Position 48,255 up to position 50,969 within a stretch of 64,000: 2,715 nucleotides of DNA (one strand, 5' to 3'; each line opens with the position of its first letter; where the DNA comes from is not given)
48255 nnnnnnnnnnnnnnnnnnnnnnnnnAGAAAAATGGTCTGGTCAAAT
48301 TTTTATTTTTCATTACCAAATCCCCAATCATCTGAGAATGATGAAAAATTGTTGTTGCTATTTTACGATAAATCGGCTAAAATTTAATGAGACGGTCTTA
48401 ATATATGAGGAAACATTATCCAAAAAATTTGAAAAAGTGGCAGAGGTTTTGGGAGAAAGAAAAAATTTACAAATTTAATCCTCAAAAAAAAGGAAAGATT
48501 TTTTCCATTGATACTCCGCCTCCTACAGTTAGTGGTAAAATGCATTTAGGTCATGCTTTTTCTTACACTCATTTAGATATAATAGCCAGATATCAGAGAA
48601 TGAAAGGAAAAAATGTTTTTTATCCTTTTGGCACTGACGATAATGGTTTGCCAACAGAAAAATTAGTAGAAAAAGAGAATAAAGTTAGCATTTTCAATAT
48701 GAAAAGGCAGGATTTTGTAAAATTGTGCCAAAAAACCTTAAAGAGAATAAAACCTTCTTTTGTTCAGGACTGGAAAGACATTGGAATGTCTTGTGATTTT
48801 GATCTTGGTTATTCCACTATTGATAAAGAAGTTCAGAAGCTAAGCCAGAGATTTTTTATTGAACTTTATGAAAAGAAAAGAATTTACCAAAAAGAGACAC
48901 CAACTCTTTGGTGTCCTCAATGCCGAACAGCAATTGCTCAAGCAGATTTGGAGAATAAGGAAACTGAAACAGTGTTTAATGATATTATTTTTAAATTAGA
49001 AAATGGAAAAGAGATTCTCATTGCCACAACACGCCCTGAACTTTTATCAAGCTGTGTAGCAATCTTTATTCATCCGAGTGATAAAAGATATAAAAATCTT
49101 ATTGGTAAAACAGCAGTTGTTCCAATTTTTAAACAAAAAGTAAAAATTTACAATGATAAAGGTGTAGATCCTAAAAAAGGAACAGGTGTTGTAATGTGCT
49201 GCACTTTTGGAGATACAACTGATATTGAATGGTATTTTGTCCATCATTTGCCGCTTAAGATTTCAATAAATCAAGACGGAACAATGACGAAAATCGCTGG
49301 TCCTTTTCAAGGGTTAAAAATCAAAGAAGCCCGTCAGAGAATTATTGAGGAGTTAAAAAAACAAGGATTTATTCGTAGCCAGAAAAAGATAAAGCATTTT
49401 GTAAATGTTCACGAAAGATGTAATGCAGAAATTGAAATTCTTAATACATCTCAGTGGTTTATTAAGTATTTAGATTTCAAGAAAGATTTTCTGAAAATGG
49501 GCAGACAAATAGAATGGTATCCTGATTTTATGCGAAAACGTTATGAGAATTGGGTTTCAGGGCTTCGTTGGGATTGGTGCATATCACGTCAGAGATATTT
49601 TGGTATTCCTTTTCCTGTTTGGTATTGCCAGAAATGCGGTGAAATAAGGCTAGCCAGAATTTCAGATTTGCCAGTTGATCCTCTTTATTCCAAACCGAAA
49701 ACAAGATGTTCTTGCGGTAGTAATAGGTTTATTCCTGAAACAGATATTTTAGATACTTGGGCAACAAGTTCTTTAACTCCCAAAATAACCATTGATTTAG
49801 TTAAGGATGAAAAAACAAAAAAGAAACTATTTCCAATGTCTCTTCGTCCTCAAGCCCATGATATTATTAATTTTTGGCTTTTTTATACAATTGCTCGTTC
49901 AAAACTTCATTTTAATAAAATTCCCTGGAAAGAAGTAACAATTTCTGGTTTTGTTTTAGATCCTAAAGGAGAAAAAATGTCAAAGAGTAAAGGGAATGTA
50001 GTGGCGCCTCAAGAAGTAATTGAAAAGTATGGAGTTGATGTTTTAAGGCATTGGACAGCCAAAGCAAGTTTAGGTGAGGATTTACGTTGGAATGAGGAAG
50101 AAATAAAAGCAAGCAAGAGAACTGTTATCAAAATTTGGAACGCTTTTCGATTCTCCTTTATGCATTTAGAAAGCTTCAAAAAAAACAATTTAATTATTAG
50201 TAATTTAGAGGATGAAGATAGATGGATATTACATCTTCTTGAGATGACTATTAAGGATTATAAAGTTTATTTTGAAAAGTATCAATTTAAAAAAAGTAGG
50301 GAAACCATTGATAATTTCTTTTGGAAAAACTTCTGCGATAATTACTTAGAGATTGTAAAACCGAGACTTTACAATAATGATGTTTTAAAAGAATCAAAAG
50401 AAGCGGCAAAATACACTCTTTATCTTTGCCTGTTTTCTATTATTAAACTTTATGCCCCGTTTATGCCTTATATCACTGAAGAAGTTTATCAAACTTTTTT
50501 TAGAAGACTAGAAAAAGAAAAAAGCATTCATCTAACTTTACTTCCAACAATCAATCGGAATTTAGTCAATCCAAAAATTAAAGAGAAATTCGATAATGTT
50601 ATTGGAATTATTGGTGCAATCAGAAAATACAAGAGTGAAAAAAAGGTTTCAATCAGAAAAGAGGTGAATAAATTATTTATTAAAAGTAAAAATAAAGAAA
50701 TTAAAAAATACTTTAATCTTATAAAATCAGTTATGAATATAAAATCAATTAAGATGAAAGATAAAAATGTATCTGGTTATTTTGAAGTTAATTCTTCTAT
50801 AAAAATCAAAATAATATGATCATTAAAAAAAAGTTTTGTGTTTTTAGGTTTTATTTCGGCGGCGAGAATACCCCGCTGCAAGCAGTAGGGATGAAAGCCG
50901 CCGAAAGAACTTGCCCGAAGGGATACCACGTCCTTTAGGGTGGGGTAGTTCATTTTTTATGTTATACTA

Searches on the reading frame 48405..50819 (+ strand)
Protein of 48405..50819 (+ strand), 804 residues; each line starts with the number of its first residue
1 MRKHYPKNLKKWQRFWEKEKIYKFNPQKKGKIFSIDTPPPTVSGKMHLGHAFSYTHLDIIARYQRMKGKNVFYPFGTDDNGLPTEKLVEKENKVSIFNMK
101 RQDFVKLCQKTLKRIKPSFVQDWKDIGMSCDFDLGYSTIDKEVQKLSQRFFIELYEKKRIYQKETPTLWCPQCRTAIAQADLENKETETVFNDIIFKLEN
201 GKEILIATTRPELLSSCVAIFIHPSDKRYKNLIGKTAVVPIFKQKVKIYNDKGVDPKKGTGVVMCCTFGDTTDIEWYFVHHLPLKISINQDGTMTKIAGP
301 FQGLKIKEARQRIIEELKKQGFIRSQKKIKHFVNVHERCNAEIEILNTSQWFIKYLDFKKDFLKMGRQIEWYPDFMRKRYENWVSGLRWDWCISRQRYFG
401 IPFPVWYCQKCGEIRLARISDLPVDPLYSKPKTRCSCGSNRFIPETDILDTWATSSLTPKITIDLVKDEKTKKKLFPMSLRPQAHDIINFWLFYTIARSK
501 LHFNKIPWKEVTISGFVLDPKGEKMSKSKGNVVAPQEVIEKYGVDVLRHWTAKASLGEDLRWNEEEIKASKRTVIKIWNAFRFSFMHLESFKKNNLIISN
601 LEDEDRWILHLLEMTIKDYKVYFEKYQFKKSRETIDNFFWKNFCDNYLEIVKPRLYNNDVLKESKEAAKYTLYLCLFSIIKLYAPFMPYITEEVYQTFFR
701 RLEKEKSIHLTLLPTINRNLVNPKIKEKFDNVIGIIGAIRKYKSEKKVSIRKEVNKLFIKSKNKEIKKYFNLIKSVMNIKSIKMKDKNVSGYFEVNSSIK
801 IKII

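Call 8: search_protein_families(library=pfam, proteins=[window:48405-50819:+], max_evalue=0.01)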
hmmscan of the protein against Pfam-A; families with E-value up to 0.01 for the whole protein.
window:48405-50819:+ (804 aa): 6 families
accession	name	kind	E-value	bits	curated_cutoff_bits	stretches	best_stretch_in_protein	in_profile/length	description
PF00133.28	tRNA-synt_1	-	2.4e-92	310.3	22.7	1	11-562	1-413/414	tRNA synthetases class I (I, L, M and V)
PF08264.19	Anticodon_1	-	3.5e-36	124.7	25.1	1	605-754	1-144/148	Anticodon-binding domain of tRNA ligase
PF09334.17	tRNA-synt_1g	-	1.5e-26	93.5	20.1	2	35-179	3-132/391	tRNA synthetases class I (M)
PF01406.26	tRNA-synt_1e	-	1.4e-09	38.2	27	1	518-571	247-300/301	tRNA synthetases class I (C) catalytic domain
PF01921.24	tRNA-synt_1f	-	6.9e-05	22.4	27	1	516-559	274-317/360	tRNA synthetases class I (K)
PF13603.12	tRNA-synt_1_2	-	0.0004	20.4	25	1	234-296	86-148/185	Leucyl-tRNA synthetase, editing domain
